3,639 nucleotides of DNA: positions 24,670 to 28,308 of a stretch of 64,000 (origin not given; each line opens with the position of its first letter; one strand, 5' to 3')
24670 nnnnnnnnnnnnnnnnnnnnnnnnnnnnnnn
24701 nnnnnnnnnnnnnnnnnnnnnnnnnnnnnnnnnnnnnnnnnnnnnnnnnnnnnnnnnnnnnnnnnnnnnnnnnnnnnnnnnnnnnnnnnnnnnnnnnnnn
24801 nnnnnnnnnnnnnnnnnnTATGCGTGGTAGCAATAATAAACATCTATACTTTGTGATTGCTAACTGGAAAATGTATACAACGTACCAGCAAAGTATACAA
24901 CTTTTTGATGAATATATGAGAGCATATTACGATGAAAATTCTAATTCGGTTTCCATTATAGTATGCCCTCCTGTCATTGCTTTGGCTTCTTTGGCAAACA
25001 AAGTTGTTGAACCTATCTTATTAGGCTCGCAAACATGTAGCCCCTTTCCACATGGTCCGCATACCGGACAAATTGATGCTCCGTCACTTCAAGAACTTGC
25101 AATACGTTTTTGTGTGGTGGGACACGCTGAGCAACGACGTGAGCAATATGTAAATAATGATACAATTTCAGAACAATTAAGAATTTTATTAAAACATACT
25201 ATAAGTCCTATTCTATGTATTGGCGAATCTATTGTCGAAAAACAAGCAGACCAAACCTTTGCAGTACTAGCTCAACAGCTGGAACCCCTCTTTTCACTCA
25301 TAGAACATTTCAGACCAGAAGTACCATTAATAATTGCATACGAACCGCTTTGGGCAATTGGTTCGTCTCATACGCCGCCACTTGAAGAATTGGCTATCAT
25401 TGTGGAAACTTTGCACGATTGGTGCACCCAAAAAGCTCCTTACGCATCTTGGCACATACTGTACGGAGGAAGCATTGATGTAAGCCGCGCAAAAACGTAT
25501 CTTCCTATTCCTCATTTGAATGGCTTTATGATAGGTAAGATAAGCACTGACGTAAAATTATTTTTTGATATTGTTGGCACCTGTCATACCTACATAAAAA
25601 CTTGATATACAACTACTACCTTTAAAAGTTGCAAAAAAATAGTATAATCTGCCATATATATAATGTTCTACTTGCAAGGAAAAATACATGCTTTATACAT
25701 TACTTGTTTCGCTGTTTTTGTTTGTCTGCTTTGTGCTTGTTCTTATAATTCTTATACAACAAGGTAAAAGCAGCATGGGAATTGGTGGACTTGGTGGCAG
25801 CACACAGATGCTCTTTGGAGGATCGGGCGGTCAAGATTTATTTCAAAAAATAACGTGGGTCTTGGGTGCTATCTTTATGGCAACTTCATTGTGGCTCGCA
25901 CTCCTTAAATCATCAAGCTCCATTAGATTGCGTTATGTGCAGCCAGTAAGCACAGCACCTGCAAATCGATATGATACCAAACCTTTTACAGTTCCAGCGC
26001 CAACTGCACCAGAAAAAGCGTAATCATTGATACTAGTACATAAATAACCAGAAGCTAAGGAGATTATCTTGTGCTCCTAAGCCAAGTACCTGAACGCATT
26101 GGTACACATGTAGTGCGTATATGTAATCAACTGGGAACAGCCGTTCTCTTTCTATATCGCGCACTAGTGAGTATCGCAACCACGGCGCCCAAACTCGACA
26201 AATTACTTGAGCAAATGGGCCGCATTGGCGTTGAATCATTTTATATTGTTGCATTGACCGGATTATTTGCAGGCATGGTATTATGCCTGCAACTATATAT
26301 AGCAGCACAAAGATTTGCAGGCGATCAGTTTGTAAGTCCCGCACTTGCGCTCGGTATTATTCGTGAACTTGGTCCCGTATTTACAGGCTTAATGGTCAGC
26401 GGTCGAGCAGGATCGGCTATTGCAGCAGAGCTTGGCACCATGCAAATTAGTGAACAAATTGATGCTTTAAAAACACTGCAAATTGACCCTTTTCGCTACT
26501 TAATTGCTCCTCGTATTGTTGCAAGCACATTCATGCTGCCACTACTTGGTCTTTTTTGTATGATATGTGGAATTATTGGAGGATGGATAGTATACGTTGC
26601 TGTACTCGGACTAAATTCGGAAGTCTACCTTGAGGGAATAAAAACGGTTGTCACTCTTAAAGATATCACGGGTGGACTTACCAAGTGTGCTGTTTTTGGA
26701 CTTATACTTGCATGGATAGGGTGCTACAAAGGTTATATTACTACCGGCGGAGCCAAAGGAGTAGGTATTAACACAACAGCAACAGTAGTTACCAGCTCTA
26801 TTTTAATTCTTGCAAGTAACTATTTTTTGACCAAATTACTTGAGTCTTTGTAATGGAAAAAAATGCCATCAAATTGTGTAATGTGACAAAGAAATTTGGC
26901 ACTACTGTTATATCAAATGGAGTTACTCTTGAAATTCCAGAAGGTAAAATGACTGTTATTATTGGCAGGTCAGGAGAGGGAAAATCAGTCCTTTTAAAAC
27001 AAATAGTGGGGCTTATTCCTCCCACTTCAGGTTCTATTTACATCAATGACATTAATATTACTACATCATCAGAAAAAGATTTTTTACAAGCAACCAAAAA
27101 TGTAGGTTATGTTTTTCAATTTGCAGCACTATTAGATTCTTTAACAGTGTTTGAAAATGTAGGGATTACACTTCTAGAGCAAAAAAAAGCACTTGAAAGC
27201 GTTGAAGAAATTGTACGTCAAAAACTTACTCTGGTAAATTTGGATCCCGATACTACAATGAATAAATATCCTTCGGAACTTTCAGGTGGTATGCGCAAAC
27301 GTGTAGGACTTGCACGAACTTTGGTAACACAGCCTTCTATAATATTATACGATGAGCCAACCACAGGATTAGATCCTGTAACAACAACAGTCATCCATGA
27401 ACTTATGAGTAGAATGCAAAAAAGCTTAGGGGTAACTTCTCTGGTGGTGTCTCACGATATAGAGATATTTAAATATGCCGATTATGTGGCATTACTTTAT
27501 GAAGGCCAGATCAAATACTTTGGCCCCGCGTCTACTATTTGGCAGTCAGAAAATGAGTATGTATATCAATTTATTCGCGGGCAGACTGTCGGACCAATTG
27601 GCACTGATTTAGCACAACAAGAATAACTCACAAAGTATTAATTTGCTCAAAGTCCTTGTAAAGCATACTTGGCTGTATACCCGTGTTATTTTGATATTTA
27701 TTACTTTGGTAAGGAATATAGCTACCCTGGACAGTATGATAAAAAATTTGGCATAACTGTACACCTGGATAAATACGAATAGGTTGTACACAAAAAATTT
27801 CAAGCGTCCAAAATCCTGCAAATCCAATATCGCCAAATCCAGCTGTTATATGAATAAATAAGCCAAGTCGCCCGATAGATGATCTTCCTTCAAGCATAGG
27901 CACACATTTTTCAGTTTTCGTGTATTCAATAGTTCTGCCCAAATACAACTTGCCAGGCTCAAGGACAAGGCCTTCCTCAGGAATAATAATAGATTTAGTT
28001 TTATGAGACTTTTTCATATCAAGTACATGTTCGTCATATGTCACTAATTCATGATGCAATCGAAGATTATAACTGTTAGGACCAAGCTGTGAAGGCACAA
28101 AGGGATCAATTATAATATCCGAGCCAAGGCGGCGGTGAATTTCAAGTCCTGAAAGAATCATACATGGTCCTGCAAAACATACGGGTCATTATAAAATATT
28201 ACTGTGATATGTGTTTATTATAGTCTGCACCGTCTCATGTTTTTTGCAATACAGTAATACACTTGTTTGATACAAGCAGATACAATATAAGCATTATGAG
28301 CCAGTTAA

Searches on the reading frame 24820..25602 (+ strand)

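Call 32: search_protein_families(library=pfam, proteins=[window:24820-25602:+], max_evalue=0.001)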
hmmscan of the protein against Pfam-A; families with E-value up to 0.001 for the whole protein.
window:24820-25602:+ (261 aa): 1 family
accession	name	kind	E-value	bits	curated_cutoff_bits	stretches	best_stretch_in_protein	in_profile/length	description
PF00121.24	TIM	-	1.1e-56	192.6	20.1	1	11-253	2-243/245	Triosephosphate isomerase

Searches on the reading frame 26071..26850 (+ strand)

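Call 32: search_protein_families(library=pfam, proteins=[window:26071-26850:+], max_evalue=0.001)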
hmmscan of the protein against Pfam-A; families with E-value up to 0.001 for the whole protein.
window:26071-26850:+ (260 aa): 1 family
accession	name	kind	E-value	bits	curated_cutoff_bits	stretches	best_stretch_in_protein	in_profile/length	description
PF02405.21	MlaE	-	1.1e-76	257.6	22.5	1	46-255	2-211/212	Permease MlaE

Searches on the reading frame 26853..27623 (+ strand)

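Call 32: search_protein_families(library=pfam, proteins=[window:26853-27623:+], max_evalue=0.001)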
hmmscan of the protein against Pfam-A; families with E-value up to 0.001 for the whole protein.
window:26853-27623:+ (257 aa): 3 families
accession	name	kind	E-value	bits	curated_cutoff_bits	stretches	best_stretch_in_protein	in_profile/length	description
PF00005.33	ABC_tran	-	3.5e-33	115.5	25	1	22-171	2-137/137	ABC transporter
PF13304.12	AAA_21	-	2e-05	25.2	27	0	137-205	232-302/304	AAA domain, putative AbiEii toxin, Type IV TA system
PF25199.1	nSTAND_NTPase5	-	0.00066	20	34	0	30-56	40-66/145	Novel STAND NTPase 5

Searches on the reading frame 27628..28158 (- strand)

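Call 32: search_protein_families(library=pfam, proteins=[window:27628-28158:-], max_evalue=0.001)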
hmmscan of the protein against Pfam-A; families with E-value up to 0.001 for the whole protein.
window:27628-28158:- (176 aa): 1 family
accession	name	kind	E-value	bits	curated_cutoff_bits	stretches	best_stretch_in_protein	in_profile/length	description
PF22769.1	DCD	-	2e-39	135.6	27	1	1-142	1-152/153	dCTP deaminase-like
